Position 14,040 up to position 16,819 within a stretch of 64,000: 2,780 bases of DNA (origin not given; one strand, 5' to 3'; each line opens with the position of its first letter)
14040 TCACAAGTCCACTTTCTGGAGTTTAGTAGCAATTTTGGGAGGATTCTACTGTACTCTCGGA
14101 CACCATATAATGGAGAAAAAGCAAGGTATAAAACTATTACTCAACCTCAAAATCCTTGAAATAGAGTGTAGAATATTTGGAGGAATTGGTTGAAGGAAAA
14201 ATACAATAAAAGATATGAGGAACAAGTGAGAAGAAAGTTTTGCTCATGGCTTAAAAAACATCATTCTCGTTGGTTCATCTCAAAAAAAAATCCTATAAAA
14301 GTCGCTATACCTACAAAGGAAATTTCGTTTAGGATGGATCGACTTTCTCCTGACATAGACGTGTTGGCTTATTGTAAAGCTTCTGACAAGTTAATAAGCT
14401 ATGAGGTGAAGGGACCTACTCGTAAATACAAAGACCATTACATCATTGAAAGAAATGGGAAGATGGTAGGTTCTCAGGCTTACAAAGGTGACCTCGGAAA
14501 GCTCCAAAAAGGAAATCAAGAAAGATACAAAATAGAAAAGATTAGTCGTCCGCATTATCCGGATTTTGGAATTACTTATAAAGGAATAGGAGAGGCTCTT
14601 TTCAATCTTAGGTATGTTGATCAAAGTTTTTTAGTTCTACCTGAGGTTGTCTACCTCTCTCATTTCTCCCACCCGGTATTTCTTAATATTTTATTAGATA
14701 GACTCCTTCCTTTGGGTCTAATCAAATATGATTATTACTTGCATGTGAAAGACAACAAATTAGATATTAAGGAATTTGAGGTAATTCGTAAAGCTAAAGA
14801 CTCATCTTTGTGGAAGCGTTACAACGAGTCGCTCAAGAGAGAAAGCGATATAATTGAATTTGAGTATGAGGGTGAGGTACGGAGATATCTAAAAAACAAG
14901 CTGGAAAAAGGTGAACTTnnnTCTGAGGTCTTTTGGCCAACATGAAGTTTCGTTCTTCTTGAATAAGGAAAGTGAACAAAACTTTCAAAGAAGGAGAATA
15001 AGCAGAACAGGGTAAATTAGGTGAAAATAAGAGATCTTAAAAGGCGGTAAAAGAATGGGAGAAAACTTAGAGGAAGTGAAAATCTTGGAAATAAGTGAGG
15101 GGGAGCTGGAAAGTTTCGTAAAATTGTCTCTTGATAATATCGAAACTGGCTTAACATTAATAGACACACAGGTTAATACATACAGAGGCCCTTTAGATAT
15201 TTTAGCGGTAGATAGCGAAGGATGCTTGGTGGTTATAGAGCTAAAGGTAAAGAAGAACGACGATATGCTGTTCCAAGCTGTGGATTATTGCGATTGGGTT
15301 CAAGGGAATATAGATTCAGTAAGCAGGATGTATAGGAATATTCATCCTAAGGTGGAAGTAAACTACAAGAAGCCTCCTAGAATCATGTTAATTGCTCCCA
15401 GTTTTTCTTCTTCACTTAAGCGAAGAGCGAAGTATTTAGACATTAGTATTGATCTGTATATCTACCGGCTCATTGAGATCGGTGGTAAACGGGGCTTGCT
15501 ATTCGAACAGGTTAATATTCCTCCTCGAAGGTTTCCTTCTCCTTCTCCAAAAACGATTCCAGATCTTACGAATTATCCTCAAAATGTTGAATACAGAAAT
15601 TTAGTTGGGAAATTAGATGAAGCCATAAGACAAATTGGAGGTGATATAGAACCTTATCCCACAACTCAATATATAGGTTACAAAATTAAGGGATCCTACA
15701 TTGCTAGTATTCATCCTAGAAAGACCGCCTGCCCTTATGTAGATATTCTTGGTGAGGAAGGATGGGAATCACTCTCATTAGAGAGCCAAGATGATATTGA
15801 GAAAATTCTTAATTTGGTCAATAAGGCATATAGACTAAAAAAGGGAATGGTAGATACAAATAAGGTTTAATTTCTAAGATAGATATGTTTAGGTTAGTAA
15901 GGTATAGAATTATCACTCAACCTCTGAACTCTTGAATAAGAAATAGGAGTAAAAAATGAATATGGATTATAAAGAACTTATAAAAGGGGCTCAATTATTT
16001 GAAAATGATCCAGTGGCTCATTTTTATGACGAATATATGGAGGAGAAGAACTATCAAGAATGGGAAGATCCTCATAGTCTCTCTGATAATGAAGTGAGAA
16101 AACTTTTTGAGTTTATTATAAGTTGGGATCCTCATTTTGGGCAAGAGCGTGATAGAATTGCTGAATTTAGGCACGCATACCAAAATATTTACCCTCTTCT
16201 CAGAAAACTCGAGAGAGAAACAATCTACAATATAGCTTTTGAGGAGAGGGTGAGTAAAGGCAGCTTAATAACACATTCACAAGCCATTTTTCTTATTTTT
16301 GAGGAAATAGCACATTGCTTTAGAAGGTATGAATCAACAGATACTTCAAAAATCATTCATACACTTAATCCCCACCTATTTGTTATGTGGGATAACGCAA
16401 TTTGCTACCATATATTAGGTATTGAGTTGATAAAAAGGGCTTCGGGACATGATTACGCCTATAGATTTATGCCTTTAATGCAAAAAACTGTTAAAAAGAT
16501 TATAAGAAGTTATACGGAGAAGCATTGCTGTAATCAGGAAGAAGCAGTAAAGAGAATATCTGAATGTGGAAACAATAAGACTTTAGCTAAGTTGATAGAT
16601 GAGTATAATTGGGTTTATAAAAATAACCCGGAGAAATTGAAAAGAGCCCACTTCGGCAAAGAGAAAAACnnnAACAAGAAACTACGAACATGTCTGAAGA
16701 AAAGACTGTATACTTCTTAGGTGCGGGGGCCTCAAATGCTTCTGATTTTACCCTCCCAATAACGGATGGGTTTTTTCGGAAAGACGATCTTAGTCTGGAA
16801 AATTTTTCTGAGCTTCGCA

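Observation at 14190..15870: Two tandem, unrelated PD-(D/E)xK nuclease genes directly upstream of the SIR2 operon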

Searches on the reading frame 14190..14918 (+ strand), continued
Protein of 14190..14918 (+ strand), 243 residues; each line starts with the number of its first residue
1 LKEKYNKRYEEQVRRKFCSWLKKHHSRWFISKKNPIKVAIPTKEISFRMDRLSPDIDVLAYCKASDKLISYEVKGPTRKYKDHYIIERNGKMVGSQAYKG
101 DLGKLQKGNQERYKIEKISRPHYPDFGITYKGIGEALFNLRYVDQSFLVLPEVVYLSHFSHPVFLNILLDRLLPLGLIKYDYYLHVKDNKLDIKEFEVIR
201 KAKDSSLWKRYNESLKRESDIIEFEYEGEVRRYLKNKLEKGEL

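Call 86: find_encoding_contigs(protein=P0075, flank=10000, max_places=2)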
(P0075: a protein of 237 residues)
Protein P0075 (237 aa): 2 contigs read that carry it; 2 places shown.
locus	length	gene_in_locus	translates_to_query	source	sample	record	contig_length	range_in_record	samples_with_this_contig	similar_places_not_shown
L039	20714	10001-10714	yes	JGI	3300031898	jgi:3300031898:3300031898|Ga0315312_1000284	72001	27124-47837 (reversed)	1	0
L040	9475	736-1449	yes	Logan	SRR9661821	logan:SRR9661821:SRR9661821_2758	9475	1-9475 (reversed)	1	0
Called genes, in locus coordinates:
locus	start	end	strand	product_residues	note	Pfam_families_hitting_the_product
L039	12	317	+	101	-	-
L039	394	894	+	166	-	PF00881:Nitroreductase, PF14512:TM1586_NiRdase, PF00881:Nitroreductase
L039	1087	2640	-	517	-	PF00072:Response_reg, PF01590:GAF, PF13185:GAF_2, PF13487:HD_5, PF01966:HD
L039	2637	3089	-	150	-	PF00072:Response_reg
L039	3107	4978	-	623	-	PF00672:HAMP, PF00512:HisKA, PF02518:HATPase_c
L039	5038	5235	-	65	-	PF12728:HTH_17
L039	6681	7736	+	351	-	PF13541:ChlI, PF01078:Mg_chelatase, PF07728:AAA_5 (weak), PF00493:MCM (weak)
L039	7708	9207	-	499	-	PF00239:Resolvase, PF07508:Recombinase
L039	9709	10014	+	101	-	-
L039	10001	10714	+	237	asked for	-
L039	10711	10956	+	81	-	PF00239:Resolvase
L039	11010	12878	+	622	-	PF01555:N6_N4_Mtase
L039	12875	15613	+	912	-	PF02463:SMC_N, PF13304:AAA_21 (weak)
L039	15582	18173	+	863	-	PF04851:ResIII, PF18766:SWI2_SNF2 (weak), PF19778:RE_endonuc (weak)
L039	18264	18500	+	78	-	-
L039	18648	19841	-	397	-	PF10412:TrwB_AAD_bind, PF12696:TraG-D_C (faint)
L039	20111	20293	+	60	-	-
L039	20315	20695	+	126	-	-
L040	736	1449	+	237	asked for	-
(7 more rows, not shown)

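Call 94: search_dna_similar(query=window:14190-14918:+, collection=plasmids, mode=protein, max_evalue=0.01, max_rows=10)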
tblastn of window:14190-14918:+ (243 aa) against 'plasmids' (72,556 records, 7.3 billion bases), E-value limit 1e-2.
No match.

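Call 95: search_dna_similar(query=window:14190-14918:+, collection=phages, mode=protein, max_evalue=0.01, max_rows=10)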
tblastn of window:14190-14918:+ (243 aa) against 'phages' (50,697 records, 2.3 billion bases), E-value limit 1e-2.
No match.

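Call 101: search_protein_families(library=pfam, proteins=[L034:1222-1935:+, L034:2048-3259:+, L030:1471-2820:+, L030:808-1197:+, L035:1932-2681:+, L027:296-1579:+, L006:2218-3180:+, L006:4285-4851:+, L020:574-1236:+, L039:9709-10011:+], max_evalue=0.01)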
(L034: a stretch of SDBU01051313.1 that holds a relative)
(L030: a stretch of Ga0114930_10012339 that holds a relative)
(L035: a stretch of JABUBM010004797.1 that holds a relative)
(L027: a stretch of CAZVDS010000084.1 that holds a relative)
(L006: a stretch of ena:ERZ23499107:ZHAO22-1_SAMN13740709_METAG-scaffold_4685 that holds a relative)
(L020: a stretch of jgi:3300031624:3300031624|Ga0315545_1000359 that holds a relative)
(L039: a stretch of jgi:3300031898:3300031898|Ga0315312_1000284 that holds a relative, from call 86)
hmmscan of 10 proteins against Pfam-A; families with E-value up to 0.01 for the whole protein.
L034:1222-1935:+ (238 aa): 0 families

L034:2048-3259:+ (404 aa): 1 family
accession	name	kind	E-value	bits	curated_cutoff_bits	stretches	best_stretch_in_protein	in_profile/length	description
PF04326.19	SLFN_AlbA_2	-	9e-15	55.7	25.3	1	35-164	1-117/118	Schlafen, AlbA_2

L030:1471-2820:+ (450 aa): 0 families

L030:808-1197:+ (130 aa): 1 family
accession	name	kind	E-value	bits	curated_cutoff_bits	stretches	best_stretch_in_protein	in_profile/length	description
PF01541.30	GIY-YIG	-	1.8e-06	28.6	22.6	1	45-127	3-75/78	GIY-YIG catalytic domain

L035:1932-2681:+ (250 aa): 1 family
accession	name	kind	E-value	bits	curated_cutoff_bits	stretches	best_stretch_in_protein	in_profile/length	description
PF11185.13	DUF2971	-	0.00048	21.9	22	0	105-144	1-42/89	Protein of unknown function (DUF2971)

L027:296-1579:+ (428 aa): 4 families
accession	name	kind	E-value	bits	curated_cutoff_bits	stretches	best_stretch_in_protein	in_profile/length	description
PF04471.18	Mrr_cat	-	1.6e-34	118.9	21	1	120-230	1-115/115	Restriction endonuclease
PF22722.2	NA-iREase1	-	2.9e-13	50.2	27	1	128-228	1-106/106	NACHT-associated inactive Restriction Endonuclease 1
PF13156.12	Mrr_cat_2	-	9.4e-05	22.7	22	1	139-221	17-105/127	Restriction endonuclease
PF10356.15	RRG7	-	0.00091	19.1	22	1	165-220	86-147/185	Required for respiratory growth protein 7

L006:2218-3180:+ (321 aa): 0 families

L006:4285-4851:+ (189 aa): 0 families

L020:574-1236:+ (221 aa): 0 families

L039:9709-10011:+ (101 aa): 0 families

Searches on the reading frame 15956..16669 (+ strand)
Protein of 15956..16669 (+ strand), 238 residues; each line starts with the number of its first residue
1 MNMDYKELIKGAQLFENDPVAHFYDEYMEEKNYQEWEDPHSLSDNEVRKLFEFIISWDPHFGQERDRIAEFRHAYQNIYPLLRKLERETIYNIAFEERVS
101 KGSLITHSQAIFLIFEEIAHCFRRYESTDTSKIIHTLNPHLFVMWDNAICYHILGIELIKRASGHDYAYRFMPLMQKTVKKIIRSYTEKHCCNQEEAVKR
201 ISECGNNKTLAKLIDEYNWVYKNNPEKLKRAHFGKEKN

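Call 3: search_protein_families(library=pfam, proteins=[window:15956-16669:+], max_evalue=1)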
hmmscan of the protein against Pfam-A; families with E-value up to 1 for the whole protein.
window:15956-16669:+ (238 aa): 2 families
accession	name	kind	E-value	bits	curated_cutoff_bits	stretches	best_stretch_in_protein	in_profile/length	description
PF10035.14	DUF2179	-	0.045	14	22.8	0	123-144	25-46/55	Uncharacterized protein conserved in bacteria (DUF2179)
PF12257.13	IML1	-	0.045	13.3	26.2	1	124-169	88-128/286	Vacuolar membrane-associated protein Iml1, N-terminal domain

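Call 4: search_protein_families(library=padloc, proteins=[window:15956-16669:+], max_evalue=1)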
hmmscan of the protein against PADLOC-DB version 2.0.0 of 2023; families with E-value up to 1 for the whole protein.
window:15956-16669:+ (238 aa): 0 families

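Call 5: search_protein_families(library=ncbifam, proteins=[window:15956-16669:+], max_evalue=1)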
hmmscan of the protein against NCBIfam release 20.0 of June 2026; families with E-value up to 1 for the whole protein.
window:15956-16669:+ (238 aa): 0 families

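Call 84: search_solved_structures(query=window:15956-16669:+, max_evalue=5)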
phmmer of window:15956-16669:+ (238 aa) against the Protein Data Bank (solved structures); distinct sequences matched with E-value up to 5: 1.
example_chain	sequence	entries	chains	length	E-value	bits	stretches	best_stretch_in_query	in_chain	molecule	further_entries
7yk3_B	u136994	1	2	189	2.4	11.2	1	26-62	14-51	DNA ADP-ribosyl glycohydrolase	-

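Call 101: search_protein_families(library=pfam, proteins=[L020:574-1236:+], max_evalue=0.01)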
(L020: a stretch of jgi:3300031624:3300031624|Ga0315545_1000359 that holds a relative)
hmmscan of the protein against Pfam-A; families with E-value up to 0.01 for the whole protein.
L020:574-1236:+ (221 aa): 0 families
